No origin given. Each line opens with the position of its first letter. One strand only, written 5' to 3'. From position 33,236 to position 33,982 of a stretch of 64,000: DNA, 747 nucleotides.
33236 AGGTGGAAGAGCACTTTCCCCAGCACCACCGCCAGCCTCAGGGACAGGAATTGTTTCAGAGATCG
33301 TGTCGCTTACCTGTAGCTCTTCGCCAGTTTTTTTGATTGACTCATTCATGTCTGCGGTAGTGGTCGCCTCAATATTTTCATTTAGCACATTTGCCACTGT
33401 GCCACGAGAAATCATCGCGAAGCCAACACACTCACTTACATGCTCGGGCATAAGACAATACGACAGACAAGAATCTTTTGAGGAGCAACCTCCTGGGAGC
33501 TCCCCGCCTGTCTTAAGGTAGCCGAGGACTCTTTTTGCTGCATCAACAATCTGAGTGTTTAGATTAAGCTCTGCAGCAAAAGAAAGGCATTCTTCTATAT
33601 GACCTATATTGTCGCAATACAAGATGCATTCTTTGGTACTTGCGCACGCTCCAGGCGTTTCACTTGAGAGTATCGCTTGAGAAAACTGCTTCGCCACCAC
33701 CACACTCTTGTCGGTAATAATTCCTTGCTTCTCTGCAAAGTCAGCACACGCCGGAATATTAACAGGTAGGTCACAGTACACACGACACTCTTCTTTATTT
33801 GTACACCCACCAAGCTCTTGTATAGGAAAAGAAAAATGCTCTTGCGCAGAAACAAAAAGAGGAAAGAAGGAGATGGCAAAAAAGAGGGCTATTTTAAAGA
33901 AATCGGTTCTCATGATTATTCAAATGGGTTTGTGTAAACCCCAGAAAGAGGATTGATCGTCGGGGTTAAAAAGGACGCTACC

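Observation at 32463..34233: A secreted protein built from three tandem C-x5-C-x3-C-x8-C repeats, flanked by two other secreted unknowns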

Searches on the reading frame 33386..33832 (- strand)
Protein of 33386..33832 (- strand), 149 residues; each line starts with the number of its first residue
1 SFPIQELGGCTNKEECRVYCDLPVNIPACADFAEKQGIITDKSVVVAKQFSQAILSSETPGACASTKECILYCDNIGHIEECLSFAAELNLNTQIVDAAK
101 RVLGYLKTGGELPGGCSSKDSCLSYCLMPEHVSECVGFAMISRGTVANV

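Call 44: predict_structure(alignment_id=A4)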
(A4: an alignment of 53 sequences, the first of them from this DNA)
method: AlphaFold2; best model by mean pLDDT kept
length: 149 residues; sequences in the alignment: 53
mean_pLDDT: 91.0   pTM: 0.75
mean pLDDT of the five models: 91.0, 90.7, 89.8, 89.5, 88.7
residues with pLDDT >= 90: 116; 70-90: 27; 50-70: 1; < 50: 5
segments of 3 or more residues with pLDDT < 50: 145-149
pLDDT, mean of each block of 10 residues (from residue 1): 96 97 96 97 95 96 93 91 93 85 91 90 93 91 55
secondary structure, 60 per line:
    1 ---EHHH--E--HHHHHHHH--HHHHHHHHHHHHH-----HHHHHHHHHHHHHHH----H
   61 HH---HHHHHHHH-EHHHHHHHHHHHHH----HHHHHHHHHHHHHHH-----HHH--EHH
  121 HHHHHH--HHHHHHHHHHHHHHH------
elements in order: H13-20 H23-35 H41-55 H66-73 H76-88 H93-107 H119-126 H129-143

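Call 49: fold_search(model_id=the predicted structure, library=pdb)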
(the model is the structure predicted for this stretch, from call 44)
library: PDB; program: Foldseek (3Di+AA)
matches with E <= 10: 27; with E <= 0.001: 0
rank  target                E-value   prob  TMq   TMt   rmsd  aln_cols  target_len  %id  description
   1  7xge_G                2.3e+00  0.18  0.23  0.21  12.2       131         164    7  Crystal structure of MCL-1 in complex with computationally designed inhibitor protein (released 2022-07-20)
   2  6w2q                  2.5e+00  0.07  0.21  0.18  12.4       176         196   11  Junction 34, DHR53-DHR4 (released 2020-04-15)
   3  2nc9_MODEL_1_A        2.8e+00  0.10  0.22  0.24  11.7       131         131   11  Apo solution structure of Hop TPR2A (released 2017-03-29)
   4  2x3m                  2.8e+00  0.06  0.18  0.16  14.3       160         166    8  Crystal Structure of Hypothetical Protein ORF239 from Pyrobaculum Spherical Virus (released 2011-02-16)
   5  9min_I                3.3e+00  0.04  0.15  0.17  14.2       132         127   11  Structure of a designed minibinder to NYESO1-A*02:01 (released 2025-08-06)
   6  7xgg_A                4.9e+00  0.11  0.23  0.21  12.7       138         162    7  Crystal structure of BCL-xL in complex with computationally designed inhibitor protein (released 2022-07-20)
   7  7xge_A                5.1e+00  0.11  0.23  0.21  12.2       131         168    7  Crystal structure of MCL-1 in complex with computationally designed inhibitor protein (released 2022-07-20)
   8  7xgf_A                5.4e+00  0.09  0.23  0.21  12.9       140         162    8  Crystal structure of BCL-xL in complex with computationally designed inhibitor protein (released 2022-07-20)
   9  3vt7_A                5.4e+00  0.03  0.17  0.12  16.4       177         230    8  Crystal structures of rat VDR-LBD with W282R mutation (released 2013-05-22)
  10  3fwv_A                6.3e+00  0.06  0.23  0.25  12.1       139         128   13  Crystal Structure of a Redesigned TPR Protein, T-MOD(VMY), in Complex with MEEVF Peptide (released 2009-04-21)
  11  4eba_D                6.3e+00  0.06  0.23  0.09  13.1       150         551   14  Crystal structure of the Rna14-Rna15 complex (released 2012-05-02)
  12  8ym6_I                6.3e+00  0.03  0.16  0.16  15.1       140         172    8  Structure of Caspase-8/cFLIP death effector domain assembly (released 2024-10-30)
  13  9gyt_1u               6.9e+00  0.04  0.23  0.09  13.1       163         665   13  High resolution structure of B. oleracea mitoribosome (released 2025-10-15)
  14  1puo_B                6.9e+00  0.04  0.19  0.19  14.0       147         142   12  Crystal structure of Fel d 1- the major cat allergen (released 2003-10-14)
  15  7xge_E                7.7e+00  0.09  0.23  0.23  12.0       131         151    6  Crystal structure of MCL-1 in complex with computationally designed inhibitor protein (released 2022-07-20)
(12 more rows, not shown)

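Call 69: search_solved_structures(query=A4, max_evalue=10)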
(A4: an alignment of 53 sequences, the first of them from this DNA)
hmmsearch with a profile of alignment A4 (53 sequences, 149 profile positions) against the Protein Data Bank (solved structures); distinct sequences matched with E-value up to 10: 10.
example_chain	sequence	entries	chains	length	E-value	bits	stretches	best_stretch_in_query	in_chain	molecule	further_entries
3us6_A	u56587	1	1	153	0.0086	19.3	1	19-113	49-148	Histidine-containing Phosphotransfer Protein type 1, MtHPt1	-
7vy1_v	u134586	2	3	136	0.074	16.3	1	9-62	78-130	NADH dehydrogenase [ubiquinone] 1 beta subcomplex subunit 7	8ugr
5gup_t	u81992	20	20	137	0.076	16.2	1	9-62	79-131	NADH dehydrogenase [ubiquinone] 1 beta subcomplex subunit 7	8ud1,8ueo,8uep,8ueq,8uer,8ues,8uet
8ugh_1o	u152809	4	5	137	0.076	16.2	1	9-62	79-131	NADH dehydrogenase [ubiquinone] 1 beta subcomplex subunit 7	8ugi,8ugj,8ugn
5xtd_v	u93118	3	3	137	0.1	15.8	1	9-62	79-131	NADH dehydrogenase [ubiquinone] 1 beta subcomplex subunit 7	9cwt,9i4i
7v2d_v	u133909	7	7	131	0.14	15.3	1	9-61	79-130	NADH dehydrogenase [ubiquinone] 1 beta subcomplex subunit 7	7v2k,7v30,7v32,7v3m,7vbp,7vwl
5lnk_s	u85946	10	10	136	0.34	14.1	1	9-62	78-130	Mitochondrial complex I, B18 subunit | NADH:ubiquinone oxidoreductase subunit B7 | NADH dehydrogenase [ubiquinone] 1 beta subcomplex subunit 7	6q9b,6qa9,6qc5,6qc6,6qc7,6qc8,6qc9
6zka_s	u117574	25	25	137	0.34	14.1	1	9-62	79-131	NADH:ubiquinone oxidoreductase subunit B7 | NADH dehydrogenase [ubiquinone] 1 beta subcomplex subunit 7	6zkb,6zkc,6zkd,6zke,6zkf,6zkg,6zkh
5ldw_o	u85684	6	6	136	0.6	13.3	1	9-62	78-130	NADH dehydrogenase [ubiquinone] 1 beta subcomplex subunit 7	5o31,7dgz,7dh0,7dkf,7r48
7qsd_o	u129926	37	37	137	0.62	13.3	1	9-62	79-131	NADH dehydrogenase [ubiquinone] 1 beta subcomplex subunit 7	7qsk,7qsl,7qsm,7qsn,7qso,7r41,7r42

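Call 72: search_solved_structures(query=A4, max_evalue=0.1, show_alignments=3)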
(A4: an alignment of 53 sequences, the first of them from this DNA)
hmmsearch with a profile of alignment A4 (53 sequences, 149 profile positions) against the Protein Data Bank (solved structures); distinct sequences matched with E-value up to 0.1: 4.
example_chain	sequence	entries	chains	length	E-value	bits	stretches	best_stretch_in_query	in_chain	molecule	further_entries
3us6_A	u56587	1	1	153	0.0086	19.3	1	19-113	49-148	Histidine-containing Phosphotransfer Protein type 1, MtHPt1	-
7vy1_v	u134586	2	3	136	0.074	16.3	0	9-62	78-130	NADH dehydrogenase [ubiquinone] 1 beta subcomplex subunit 7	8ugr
5gup_t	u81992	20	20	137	0.076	16.2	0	9-62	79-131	NADH dehydrogenase [ubiquinone] 1 beta subcomplex subunit 7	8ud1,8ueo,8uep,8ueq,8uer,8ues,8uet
8ugh_1o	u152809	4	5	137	0.076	16.2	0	9-62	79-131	NADH dehydrogenase [ubiquinone] 1 beta subcomplex subunit 7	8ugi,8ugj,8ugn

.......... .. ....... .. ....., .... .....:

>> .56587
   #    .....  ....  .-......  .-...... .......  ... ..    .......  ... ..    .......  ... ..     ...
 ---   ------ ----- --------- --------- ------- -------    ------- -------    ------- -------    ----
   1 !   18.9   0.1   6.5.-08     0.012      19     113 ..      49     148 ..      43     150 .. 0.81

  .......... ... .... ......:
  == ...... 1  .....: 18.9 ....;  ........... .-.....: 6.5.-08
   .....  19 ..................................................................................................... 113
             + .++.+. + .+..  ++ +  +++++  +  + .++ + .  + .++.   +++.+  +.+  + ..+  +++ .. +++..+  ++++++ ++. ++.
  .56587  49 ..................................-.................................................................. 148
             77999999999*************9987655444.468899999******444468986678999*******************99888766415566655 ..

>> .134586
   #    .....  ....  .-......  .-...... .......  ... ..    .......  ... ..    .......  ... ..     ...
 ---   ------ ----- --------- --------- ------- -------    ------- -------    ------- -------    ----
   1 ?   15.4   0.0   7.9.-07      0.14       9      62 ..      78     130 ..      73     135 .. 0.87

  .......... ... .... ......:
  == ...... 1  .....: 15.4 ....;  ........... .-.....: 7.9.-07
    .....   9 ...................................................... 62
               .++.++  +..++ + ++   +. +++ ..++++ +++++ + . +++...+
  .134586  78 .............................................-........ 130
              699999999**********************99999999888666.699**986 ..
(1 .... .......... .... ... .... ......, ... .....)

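Call 73: fold_search(model_id=the predicted structure, library=viral)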
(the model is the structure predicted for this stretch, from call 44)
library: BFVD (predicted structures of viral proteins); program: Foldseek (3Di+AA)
matches with E <= 10: 43; with E <= 0.001: 0
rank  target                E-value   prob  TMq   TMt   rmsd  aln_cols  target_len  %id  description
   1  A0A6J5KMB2            2.0e+00  0.12  0.22  0.19  16.5       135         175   10  Uncharacterized protein [uncultured Caudovirales phage]
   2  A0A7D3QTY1            2.7e+00  0.07  0.18  0.11  14.5       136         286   15  Soluble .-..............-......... factor [Fadolivirus FV1/VV64]
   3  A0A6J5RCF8            3.2e+00  0.08  0.23  0.10  16.9       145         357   15  Uncharacterized protein [uncultured Caudovirales phage]
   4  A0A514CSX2            3.7e+00  0.06  0.21  0.08  14.9       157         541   16  Topoisomerase [Achromobacter phage Motura]
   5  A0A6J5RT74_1          3.9e+00  0.06  0.23  0.04  19.4       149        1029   13  Tape measure protein [uncultured Caudovirales phage]
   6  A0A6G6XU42            3.9e+00  0.02  0.14  0.05  17.1       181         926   13  (no name in the UniProt tables at hand)
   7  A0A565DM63            4.1e+00  0.05  0.22  0.18  13.6       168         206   11  RNA-directed RNA polymerase (Fragment) [Rotavirus A]
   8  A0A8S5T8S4            4.3e+00  0.08  0.21  0.05  14.6       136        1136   10  Tail tape measure protein [Siphoviridae sp. ct0Wl9]
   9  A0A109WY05            4.5e+00  0.08  0.23  0.26  10.3       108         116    7  (no name in the UniProt tables at hand)
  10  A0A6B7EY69            4.5e+00  0.06  0.20  0.09  15.4       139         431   12  (no name in the UniProt tables at hand)
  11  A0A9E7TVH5            4.5e+00  0.04  0.19  0.19  12.0       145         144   10  Uncharacterized protein [Gordonia phage Aleemily]
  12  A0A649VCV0            5.0e+00  0.11  0.25  0.27   9.0       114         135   17  Uncharacterized protein [Mycobacterium phage Indlulamithi]
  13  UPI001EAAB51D         5.0e+00  0.08  0.23  0.08  14.7       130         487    7  (no name look-up for this kind of identifier)
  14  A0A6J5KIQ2            5.0e+00  0.02  0.16  0.16  15.1       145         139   12  Uncharacterized protein [uncultured Caudovirales phage]
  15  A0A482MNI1            5.2e+00  0.10  0.21  0.25  10.4        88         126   10  Uncharacterized protein [Burkholderia phage BcepSauron]
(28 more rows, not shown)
